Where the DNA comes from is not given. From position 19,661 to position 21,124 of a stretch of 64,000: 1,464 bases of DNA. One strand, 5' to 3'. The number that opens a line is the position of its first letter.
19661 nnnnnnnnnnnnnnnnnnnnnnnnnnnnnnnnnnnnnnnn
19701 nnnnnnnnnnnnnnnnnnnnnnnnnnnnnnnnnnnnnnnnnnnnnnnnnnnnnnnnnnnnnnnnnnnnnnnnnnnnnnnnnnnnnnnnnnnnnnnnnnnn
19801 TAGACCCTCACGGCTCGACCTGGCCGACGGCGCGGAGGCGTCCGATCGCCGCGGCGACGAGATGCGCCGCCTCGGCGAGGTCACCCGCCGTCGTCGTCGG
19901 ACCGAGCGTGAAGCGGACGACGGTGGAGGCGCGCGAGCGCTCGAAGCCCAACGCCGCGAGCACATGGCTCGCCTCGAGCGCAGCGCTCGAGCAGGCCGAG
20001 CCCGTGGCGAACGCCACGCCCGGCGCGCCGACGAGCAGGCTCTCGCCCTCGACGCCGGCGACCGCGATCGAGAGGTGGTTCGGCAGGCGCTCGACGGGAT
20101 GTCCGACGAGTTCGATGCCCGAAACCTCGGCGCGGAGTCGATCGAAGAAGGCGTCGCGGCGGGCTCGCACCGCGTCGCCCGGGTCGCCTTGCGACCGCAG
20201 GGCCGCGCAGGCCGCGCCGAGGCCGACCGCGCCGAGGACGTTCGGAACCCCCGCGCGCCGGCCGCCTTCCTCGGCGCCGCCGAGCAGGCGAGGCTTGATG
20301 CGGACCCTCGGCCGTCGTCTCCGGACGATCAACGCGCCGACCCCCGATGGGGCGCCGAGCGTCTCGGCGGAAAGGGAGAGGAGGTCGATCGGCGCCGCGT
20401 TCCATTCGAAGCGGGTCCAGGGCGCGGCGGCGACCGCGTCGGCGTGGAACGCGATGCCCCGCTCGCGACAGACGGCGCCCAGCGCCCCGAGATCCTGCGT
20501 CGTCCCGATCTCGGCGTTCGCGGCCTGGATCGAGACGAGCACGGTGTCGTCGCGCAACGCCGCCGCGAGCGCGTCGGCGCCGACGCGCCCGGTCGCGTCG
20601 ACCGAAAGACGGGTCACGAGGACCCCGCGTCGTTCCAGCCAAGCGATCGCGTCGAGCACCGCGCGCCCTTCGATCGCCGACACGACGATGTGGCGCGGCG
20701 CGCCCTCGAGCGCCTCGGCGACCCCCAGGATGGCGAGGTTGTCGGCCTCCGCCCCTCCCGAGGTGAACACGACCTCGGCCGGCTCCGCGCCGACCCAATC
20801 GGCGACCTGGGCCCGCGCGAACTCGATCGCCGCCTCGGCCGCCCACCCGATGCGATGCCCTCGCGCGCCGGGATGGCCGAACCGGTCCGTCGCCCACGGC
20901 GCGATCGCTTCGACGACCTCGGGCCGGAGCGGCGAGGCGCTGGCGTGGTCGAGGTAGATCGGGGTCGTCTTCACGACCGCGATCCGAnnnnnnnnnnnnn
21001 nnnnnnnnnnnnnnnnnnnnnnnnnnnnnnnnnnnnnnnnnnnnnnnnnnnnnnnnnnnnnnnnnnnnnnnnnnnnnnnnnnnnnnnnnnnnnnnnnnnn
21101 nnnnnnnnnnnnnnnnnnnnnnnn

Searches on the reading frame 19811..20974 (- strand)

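Call 79: search_protein_families(library=pfam, proteins=[window:19811-20974:-], max_evalue=0.00001)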
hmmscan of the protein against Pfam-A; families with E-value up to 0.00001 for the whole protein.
window:19811-20974:- (388 aa): 1 family
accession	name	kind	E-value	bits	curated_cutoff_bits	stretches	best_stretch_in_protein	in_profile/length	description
PF00266.25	Aminotran_5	-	1.1e-51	176.4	21.5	1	6-366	1-368/371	Aminotransferase class-V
